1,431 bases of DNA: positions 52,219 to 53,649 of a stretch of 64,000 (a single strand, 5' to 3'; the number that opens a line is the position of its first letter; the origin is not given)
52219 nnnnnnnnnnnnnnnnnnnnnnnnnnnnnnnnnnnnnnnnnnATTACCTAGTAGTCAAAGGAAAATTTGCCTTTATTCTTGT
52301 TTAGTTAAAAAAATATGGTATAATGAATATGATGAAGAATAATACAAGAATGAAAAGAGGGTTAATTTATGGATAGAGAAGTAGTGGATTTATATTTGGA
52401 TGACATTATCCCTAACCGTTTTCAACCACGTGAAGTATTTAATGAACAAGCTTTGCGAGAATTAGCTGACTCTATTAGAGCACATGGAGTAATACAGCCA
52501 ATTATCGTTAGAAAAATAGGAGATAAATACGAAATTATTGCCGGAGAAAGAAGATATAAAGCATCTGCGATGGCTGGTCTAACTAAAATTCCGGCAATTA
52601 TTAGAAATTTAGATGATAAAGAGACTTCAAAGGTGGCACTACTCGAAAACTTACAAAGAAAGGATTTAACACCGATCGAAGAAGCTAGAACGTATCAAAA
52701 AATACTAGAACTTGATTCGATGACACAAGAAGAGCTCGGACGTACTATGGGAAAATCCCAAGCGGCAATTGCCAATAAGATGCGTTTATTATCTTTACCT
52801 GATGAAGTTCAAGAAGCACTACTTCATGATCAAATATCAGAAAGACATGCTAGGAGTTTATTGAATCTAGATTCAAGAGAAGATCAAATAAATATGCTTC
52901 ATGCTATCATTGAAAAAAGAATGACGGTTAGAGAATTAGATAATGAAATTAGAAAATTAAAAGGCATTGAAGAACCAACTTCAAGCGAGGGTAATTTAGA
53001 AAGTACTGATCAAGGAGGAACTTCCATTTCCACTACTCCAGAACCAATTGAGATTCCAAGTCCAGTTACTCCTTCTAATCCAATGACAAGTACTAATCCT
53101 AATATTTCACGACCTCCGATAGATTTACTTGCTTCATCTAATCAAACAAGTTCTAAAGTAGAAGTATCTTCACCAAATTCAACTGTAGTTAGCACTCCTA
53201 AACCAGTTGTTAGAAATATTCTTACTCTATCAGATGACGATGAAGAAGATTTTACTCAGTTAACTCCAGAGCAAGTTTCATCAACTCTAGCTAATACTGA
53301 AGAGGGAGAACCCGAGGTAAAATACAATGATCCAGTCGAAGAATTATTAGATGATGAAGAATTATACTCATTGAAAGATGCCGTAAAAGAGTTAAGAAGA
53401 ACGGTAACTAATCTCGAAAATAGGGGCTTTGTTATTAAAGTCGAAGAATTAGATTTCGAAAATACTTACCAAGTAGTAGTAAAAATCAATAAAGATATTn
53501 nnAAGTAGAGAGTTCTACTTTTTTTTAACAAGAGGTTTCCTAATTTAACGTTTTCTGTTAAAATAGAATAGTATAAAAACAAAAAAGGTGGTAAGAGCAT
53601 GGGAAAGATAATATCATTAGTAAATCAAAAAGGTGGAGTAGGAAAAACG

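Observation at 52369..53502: Noc-like ParB paralog lacks the membrane-targeting N-terminal helix and carries a long Ser/Thr/Pro-rich linker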

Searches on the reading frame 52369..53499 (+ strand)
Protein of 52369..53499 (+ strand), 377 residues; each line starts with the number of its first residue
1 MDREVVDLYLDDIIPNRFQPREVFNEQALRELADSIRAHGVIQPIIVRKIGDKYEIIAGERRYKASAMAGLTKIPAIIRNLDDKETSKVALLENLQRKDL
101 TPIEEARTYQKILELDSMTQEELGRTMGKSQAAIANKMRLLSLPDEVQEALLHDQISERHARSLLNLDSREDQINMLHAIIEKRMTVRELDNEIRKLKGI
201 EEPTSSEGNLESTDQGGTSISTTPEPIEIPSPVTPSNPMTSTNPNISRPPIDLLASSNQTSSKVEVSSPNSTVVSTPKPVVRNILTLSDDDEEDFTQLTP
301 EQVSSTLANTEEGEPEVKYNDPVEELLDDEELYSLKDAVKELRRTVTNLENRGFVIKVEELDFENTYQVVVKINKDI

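Call 4: search_protein_families(library=ncbifam, proteins=[window:52369-53499:+], max_evalue=0.01)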
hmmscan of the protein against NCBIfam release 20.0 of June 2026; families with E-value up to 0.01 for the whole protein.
window:52369-53499:+ (377 aa): 8 families
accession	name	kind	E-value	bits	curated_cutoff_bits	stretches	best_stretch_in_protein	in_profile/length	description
TIGR04285.1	nucleoid_noc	exception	1.1e-85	287.1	315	1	4-203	1-198/255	nucleoid occlusion protein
TIGR00180.1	parB_part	domain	2.7e-56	190.3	58.45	1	3-180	3-185/186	ParB/RepB/Spo0J family partition protein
TIGR03734.1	PRTRC_parB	hypoth_equivalog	3.9e-40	137.9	278.6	1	19-197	7-189/555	PRTRC system ParB family protein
TIGR03454.1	partition_RepB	equivalog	4e-17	62.6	201.5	1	4-147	63-208/325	plasmid partitioning protein RepB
NF010406.0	PRK13832.1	subfamily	2.7e-14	52.6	640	1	25-175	25-177/578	plasmid partitioning protein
NF010440.0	PRK13866.1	equivalog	9.2e-09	34.9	522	1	28-114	89-176/336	plasmid partitioning protein RepB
NF053625.1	SerKinSerKArch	equivalog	5.6e-07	29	380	1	17-85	23-94/244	ADP-dependent L-serine kinase SerK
NF010252.0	PRK13698.1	equivalog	0.0012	17.8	274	1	21-97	81-156/323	ParB/RepB/Spo0J family plasmid partition protein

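Call 5: search_protein_families(library=pfam, proteins=[window:52369-53499:+], max_evalue=0.01)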
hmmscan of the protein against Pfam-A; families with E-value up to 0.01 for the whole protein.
window:52369-53499:+ (377 aa): 4 families
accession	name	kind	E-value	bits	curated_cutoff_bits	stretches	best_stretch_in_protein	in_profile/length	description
PF02195.25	ParB_N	-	2.2e-34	117.8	26.3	1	5-96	3-95/95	ParB N-terminal domain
PF17762.8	HTH_ParB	-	5.6e-33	113.6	22.6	1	98-198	1-101/102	ParB HTH domain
PF01978.25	TrmB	-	0.0045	17.2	25.6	0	105-140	10-45/68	Sugar-specific transcriptional regulator TrmB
PF08535.16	KorB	-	0.0057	17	22.3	0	117-170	3-54/89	KorB domain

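Call 6: search_solved_structures(query=window:52369-53499:+, show_alignments=3, max_evalue=1e-10)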
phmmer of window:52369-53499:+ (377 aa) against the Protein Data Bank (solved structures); distinct sequences matched with E-value up to 1e-10: 13.
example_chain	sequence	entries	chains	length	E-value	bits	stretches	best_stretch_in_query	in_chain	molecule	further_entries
7ng0_A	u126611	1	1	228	1.5e-63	218.4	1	5-198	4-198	Nucleoid occlusion protein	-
7nfu_A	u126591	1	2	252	2.2e-63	217.9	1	4-198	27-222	Nucleoid occlusion protein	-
7ol9_A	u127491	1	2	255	4.5e-55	190.6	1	3-197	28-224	Nucleoid occlusion protein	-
1vz0_A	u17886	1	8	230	1e-53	186.1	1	5-208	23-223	Chromosome-partitioning protein Spo0J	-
4umk_A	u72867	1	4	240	2.3e-48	168.5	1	4-197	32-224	PROBABLE CHROMOSOME-PARTITIONING PROTEIN PARB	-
6sdk_A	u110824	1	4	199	2.6e-47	165.1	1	5-197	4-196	Stage 0 sporulation protein J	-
7bnk_A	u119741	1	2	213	1.4e-45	159.4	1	5-196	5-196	ParB family protein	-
7o0n_A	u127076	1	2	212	8e-45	156.9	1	6-196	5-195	ParB family protein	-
7bnr_A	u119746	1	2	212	8.1e-45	156.9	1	6-196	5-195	ParB family protein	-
6t1f_A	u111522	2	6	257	3.7e-40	141.5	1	15-204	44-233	Chromosome-partitioning protein ParB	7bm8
6y93_A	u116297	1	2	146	1.8e-28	103.1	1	85-197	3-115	Nucleoid occlusion protein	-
6s6h_A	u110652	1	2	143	6.5e-19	71.7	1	88-205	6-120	Chromosome-partitioning protein ParB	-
8qa8_A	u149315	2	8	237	3.3e-13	53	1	8-152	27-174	Transcriptional repressor protein KorB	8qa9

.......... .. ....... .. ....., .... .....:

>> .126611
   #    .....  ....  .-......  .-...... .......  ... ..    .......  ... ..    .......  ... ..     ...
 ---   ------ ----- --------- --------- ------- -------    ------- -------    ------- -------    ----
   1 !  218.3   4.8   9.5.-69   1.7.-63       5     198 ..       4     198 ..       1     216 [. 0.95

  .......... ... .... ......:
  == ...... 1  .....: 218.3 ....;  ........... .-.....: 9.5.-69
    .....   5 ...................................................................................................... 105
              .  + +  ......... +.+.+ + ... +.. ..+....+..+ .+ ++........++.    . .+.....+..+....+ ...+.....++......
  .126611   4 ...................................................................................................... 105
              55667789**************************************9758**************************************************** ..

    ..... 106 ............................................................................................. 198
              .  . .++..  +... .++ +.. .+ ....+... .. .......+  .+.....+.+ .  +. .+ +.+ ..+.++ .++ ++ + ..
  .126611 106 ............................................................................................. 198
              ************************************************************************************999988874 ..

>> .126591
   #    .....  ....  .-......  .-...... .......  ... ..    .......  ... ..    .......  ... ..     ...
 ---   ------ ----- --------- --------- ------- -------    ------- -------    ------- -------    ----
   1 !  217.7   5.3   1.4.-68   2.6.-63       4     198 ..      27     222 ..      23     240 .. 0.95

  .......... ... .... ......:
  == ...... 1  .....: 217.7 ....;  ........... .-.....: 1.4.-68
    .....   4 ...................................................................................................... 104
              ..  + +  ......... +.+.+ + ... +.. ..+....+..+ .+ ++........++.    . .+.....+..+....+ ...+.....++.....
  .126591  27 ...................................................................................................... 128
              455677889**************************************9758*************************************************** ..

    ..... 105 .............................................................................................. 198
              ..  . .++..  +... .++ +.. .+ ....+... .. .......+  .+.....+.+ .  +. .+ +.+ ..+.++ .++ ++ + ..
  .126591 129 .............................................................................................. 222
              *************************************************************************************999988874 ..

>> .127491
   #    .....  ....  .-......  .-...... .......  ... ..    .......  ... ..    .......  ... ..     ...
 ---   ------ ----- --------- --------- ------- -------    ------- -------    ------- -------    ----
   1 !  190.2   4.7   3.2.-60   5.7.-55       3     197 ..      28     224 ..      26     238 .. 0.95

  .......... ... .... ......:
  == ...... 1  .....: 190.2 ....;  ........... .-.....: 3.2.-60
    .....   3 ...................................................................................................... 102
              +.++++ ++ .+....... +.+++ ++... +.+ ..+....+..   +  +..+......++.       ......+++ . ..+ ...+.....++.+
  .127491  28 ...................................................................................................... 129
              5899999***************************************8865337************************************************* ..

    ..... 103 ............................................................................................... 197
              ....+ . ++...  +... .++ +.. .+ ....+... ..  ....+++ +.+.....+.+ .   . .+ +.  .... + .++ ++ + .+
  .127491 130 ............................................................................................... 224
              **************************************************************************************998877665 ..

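Call 7: find_homologous_proteins(query=window:52369-53499:+, max_evalue=1e-20)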
Query window:52369-53499:+ (377 aa): 8000 proteins with E <= 1e-20 among 8000 candidates; the best 120 are listed.
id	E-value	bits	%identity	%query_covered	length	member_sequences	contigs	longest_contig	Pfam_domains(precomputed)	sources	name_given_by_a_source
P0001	6.6e-234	793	100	100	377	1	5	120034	PF17762.9,PF02195.27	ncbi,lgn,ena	-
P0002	4.3e-233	791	100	100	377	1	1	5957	PF17762.9,PF02195.27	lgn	-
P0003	4.9e-233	791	100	100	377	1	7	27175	PF17762.9,PF02195.27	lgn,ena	-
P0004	6.7e-233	790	99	100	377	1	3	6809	PF17762.9,PF02195.27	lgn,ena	-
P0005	1.7e-231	785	99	100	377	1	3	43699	PF17762.9,PF02195.27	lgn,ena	-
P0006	6.5e-231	784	99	100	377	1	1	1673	PF17762.9,PF02195.27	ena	-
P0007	3.3e-216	735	94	100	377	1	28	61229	PF17762.9,PF02195.27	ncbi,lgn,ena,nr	ncbi:MAG TPA: ParB/RepB/Spo0J family partition protein [Candidatus Scybalousia intestinigallinarum]|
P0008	4.1e-216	735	94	100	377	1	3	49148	PF17762.9,PF02195.27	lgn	-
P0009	6.7e-216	734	94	100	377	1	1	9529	PF17762.9,PF02195.27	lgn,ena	-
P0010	1.6e-215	733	93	100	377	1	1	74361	PF17762.9,PF02195.27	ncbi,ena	-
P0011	2.5e-215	732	93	100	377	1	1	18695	PF17762.9,PF02195.27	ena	-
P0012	5.0e-185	633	83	100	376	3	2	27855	PF17762.9,PF02195.27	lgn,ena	-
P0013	1.0e-182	625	82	100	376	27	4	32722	PF17762.9,PF02195.27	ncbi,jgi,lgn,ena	-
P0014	1.8e-181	621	82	100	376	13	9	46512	PF17762.9,PF02195.27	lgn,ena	-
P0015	2.6e-180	617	82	100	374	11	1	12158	PF17762.9,PF02195.27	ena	-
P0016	2.3e-179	614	82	100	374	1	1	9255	PF17762.9,PF02195.27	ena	-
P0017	8.0e-178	609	80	100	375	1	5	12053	PF17762.9,PF02195.27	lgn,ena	-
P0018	8.6e-178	609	80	100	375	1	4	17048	PF17762.9,PF02195.27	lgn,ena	-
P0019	1.2e-177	608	80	100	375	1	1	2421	PF17762.9,PF02195.27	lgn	-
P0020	1.2e-177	608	80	100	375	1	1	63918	PF17762.9,PF02195.27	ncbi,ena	-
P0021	1.6e-177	608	80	100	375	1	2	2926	PF17762.9,PF02195.27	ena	-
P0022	4.1e-177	607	80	100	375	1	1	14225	PF17762.9,PF02195.27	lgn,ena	-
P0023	4.2e-177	607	80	100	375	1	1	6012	PF17762.9,PF02195.27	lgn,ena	-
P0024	1.0e-176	605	80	100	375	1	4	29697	PF17762.9,PF02195.27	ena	-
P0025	1.0e-176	605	80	100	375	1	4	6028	PF17762.9,PF02195.27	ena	-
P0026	1.8e-176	605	80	100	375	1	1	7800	PF17762.9,PF02195.27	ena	-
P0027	2.8e-173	594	78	100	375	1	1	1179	PF17762.9,PF02195.27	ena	-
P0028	1.2e-154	533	72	100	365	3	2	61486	PF17762.9,PF02195.27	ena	-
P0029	9.0e-141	487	94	67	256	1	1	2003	PF17762.9,PF02195.27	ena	-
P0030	6.0e-129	448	64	100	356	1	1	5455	PF17762.9,PF02195.27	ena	-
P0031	6.4e-127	442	63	100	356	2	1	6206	PF17762.9,PF02195.27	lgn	-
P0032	9.1e-127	441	64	100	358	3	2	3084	PF17762.9,PF02195.27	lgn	-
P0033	9.4e-127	441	65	100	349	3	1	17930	PF17762.9,PF02195.27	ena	-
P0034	1.2e-126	441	63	100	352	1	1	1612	PF17762.9,PF02195.27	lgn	-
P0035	1.5e-126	440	63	100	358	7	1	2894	PF17762.9,PF02195.27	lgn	-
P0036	3.4e-126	439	93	54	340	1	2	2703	PF17762.9,PF02195.27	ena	-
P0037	4.1e-126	439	63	100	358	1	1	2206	PF17762.9,PF02195.27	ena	-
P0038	7.8e-126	438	60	100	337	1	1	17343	PF17762.9,PF02195.27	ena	-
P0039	1.0e-125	438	62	100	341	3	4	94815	PF17762.9,PF02195.27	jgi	-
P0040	1.5e-125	437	62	100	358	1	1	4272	PF17762.9,PF02195.27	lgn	-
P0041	2.1e-125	437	63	100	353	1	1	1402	PF17762.9,PF02195.27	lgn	-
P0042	2.4e-125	436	61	100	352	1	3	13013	PF17762.9,PF02195.27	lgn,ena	-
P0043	6.5e-125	435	62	100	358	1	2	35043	PF17762.9,PF02195.27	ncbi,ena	-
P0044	1.0e-124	434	62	100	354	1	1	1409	PF17762.9,PF02195.27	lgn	-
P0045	5.9e-124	432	62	100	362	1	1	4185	PF17762.9,PF02195.27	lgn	-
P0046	7.6e-124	432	62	100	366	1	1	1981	PF17762.9,PF02195.27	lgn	-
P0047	8.4e-124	431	62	100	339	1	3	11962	PF17762.9,PF02195.27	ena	-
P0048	1.4e-123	431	63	100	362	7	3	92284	PF17762.9,PF02195.27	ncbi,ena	-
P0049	1.5e-123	431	63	100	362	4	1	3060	PF17762.9,PF02195.27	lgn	-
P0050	4.3e-123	429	61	100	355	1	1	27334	PF17762.9,PF02195.27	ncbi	-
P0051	7.7e-123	428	62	100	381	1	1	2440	PF17762.9,PF02195.27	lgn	-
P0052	8.8e-123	428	74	79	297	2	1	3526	PF17762.9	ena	-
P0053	9.2e-123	428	60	100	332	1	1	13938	PF17762.9,PF02195.27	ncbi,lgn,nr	ncbi:MAG: ParB/RepB/Spo0J family partition protein [bacterium]|nr:ParB/RepB/Spo0J family partition p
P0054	1.9e-122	427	62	100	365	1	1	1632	PF17762.9,PF02195.27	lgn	-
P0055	3.5e-122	426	63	100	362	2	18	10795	PF17762.9,PF02195.27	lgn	-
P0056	4.5e-122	426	63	100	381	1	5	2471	PF17762.9,PF02195.27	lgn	-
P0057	4.8e-122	426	60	100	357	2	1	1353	PF17762.9,PF02195.27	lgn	-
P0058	7.5e-122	425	62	100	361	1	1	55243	PF17762.9,PF02195.27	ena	-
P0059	8.0e-122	425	62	100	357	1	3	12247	PF17762.9,PF02195.27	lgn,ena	-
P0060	1.0e-121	425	63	100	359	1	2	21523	PF17762.9,PF02195.27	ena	-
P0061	1.1e-121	425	87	53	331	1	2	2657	PF17762.9,PF02195.27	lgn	-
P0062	1.1e-121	424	61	100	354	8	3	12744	PF17762.9,PF02195.27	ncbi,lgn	-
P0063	5.2e-121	422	61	100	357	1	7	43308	PF17762.9,PF02195.27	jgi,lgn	-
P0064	6.1e-121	422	61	100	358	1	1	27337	PF17762.9,PF02195.27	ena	-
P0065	6.4e-121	422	61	100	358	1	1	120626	PF17762.9,PF02195.27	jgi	-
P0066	8.8e-121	421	62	100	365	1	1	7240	PF17762.9,PF02195.27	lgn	-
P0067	1.4e-120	421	60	100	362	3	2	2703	PF17762.9,PF02195.27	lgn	-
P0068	1.5e-120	421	88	53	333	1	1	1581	PF17762.9,PF02195.27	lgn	-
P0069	1.5e-120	421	88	53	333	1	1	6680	PF17762.9,PF02195.27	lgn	-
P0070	1.7e-120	421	60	100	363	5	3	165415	PF17762.9,PF02195.27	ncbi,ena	-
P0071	6.2e-120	419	60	100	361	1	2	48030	PF17762.9,PF02195.27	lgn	-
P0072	9.8e-120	418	87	55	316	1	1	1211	PF17762.9,PF02195.27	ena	-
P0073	1.0e-119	418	62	100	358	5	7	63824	PF17762.9,PF02195.27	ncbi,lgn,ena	-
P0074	2.7e-119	417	62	100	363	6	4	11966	PF17762.9,PF02195.27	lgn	-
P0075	1.1e-118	415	62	100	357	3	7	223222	PF17762.9,PF02195.27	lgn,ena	-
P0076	4.4e-118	413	61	99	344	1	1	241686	PF17762.9,PF02195.27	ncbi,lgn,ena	-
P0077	5.7e-118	412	61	99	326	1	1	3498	PF17762.9,PF02195.27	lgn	-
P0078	8.1e-118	412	61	100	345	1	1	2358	PF17762.9,PF02195.27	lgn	-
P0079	8.8e-118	412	61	99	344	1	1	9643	PF17762.9,PF02195.27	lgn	-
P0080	1.1e-117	411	58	100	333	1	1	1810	PF17762.9,PF02195.27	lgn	-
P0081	1.1e-117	411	60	100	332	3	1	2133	PF17762.9,PF02195.27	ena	-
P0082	1.1e-117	411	59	100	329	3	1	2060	PF17762.9,PF02195.27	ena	-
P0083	1.4e-117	411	61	100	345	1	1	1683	PF17762.9,PF02195.27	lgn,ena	-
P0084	1.7e-117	411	59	100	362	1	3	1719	PF17762.9,PF02195.27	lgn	-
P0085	1.8e-117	411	60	100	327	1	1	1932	PF17762.9,PF02195.27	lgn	-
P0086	1.9e-117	411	61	100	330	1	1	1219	PF17762.9,PF02195.27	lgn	-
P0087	1.9e-117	411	63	100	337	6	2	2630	PF17762.9,PF02195.27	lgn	-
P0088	1.9e-117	410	60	100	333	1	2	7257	PF17762.9,PF02195.27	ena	-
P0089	2.1e-117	410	59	100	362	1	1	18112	PF17762.9,PF02195.27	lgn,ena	-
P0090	2.2e-117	410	58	100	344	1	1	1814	PF17762.9,PF02195.27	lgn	-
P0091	5.3e-117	409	59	100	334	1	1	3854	PF17762.9,PF02195.27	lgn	-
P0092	5.8e-117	409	60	100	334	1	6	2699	PF17762.9,PF02195.27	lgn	-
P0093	6.3e-117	409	61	100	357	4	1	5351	PF17762.9,PF02195.27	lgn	-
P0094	7.5e-117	409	61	100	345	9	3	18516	PF17762.9,PF02195.27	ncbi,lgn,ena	-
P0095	1.4e-116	408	61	99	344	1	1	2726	PF17762.9,PF02195.27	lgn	-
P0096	1.7e-116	407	59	100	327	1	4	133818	PF17762.9,PF02195.27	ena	-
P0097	3.0e-116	407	61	100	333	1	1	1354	PF17762.9,PF02195.27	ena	-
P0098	5.0e-116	406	60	100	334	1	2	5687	PF17762.9,PF02195.27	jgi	-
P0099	5.2e-116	406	60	100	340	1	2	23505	PF17762.9,PF02195.27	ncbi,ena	-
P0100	5.7e-116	406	59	100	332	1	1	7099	PF17762.9,PF02195.27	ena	-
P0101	6.1e-116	406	59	100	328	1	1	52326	PF17762.9,PF02195.27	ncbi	-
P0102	6.3e-116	406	59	100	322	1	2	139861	PF17762.9,PF02195.27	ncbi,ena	-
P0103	6.5e-116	405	59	99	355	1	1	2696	PF17762.9,PF02195.27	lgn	-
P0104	8.0e-116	405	61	100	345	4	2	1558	PF17762.9,PF02195.27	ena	-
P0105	1.4e-115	404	60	100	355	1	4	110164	PF17762.9,PF02195.27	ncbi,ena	-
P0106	1.8e-115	404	61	100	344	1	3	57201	PF17762.9,PF02195.27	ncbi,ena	-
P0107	1.9e-115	404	61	100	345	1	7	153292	PF17762.9,PF02195.27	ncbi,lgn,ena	-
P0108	2.1e-115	404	61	100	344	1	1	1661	PF17762.9,PF02195.27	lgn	-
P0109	2.9e-115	403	58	100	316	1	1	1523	PF17762.9,PF02195.27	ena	-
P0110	3.3e-115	403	61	100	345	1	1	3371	PF17762.9,PF02195.27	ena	-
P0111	5.2e-115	402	59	100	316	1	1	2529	PF17762.9,PF02195.27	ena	-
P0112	6.0e-115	402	89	53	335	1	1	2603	PF17762.9,PF02195.27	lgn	-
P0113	9.6e-115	402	57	100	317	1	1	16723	PF17762.9,PF02195.27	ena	-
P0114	9.7e-115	402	58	100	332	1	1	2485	PF17762.9,PF02195.27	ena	-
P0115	1.5e-114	401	58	100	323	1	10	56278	PF17762.9,PF02195.27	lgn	-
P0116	1.5e-114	401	60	100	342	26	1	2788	PF17762.9,PF02195.27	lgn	-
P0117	1.5e-114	401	61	100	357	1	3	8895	PF17762.9,PF02195.27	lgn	-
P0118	1.5e-114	401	62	100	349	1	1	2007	PF17762.9,PF02195.27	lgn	-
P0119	1.7e-114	401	59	100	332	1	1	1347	PF17762.9,PF02195.27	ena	-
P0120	1.9e-114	401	61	100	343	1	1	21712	PF17762.9,PF02195.27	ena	-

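Call 24: find_related_loci(query=A1, collection=genome_contigs, flank=10000)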
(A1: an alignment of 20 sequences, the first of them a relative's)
Query A1 (377 aa) in genome_contigs; peptide patterns used: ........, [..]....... (x = any residue, [..] = any of these).
599 stretches matched a pattern (row limit reached: there are more); 496 encode a relative of the query (tblastn E <= 1e-3); the best 80 are kept; 80 distinct loci.
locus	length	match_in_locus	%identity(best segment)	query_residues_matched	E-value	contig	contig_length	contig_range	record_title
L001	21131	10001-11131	94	1-377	0e+0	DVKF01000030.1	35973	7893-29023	MAG TPA_asm: Candidatus Scybalousia intestinigallinarum isolate CHK193-12526 CHK193__C111858_L35973_ERR3414588, whole ge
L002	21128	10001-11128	82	1-377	0e+0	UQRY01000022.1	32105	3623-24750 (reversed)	uncultured Tenericutes bacterium isolate UMGS592 genome assembly, contig: NODE_833_length_32105_cov_12.891014, whole gen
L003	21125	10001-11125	80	1-377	0e+0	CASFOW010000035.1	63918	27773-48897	uncultured bacterium isolate SI.A102.metabat-bins.216 genome assembly, contig: SI.A102.metabat-bins.216.fa_k141_211876,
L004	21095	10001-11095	72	1-377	1e-169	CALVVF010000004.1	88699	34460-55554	MAG: uncultured Bacilli bacterium isolate BRZ_QR__bin83 genome assembly, contig: BRZ_QR__NODE_157_length_88699_cov_8.400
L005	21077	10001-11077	63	1-374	2e-135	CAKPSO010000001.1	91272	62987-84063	MAG: uncultured Bacilli bacterium isolate REFINED_METABAT215_TOP10_CONTIGS_1500_ASSEMBLY_K77_MERGED__Hadza_MoBio_hadza-I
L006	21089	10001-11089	62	1-377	1e-134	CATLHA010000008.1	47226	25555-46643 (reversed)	MAG TPA_asm: uncultured Bacillales bacterium isolate MGG03199_1680015500 genome assembly, contig: ERR2497919_96, whole g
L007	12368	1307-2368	61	1-376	1e-134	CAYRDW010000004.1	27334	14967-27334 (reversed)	MAG TPA_asm: uncultured Muribaculaceae bacterium isolate SRP294416_co2_517 genome assembly, contig: NODE_1473_length_273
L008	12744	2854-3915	61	1-377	1e-133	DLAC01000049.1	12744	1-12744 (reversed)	MAG TPA_asm: Bacillales bacterium UBA7057 UBA7057_contig_17957, whole genome shotgun sequence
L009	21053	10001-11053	62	1-377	4e-133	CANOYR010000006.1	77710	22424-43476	MAG TPA_asm: uncultured Bacillales bacterium isolate SRR15604567_bin.71_metawrap_v1.3_MAG genome assembly, contig: NODE.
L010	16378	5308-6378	62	1-376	7e-132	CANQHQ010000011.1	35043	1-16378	MAG: uncultured Bacilli bacterium isolate Lapin-030__bin17 genome assembly, contig: Lapin-030__NODE_1738_length_35043_co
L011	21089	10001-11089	60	1-377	1e-131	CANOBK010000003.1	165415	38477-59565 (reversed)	MAG TPA_asm: uncultured Bacillales bacterium isolate SRR19759455_bin.3_metawrap_v1.3_MAG genome assembly, contig: NODE.1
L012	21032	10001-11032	61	1-376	2e-131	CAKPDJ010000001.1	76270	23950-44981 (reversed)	MAG: uncultured Bacilli bacterium isolate REFINED_METABAT215_TOP10_CONTIGS_1500_ASSEMBLY_K77_MERGED__Hadza_PheChl_Fiber-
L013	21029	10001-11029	61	1-376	1e-130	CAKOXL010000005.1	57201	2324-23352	MAG: uncultured Bacilli bacterium isolate REFINED_METABAT215_TOP10_CONTIGS_1500_ASSEMBLY_K77_MERGED__Hadza_PheChl_Fiber-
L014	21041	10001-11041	60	1-376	3e-130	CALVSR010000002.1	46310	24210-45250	MAG: uncultured Bacilli bacterium isolate BRZ_GB__bin120 genome assembly, contig: BRZ_GB__NODE_1206_length_46310_cov_5.9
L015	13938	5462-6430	61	1-368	3e-130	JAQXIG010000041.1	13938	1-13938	MAG: bacterium isolate SUG1219 k141_5066555, whole genome shotgun sequence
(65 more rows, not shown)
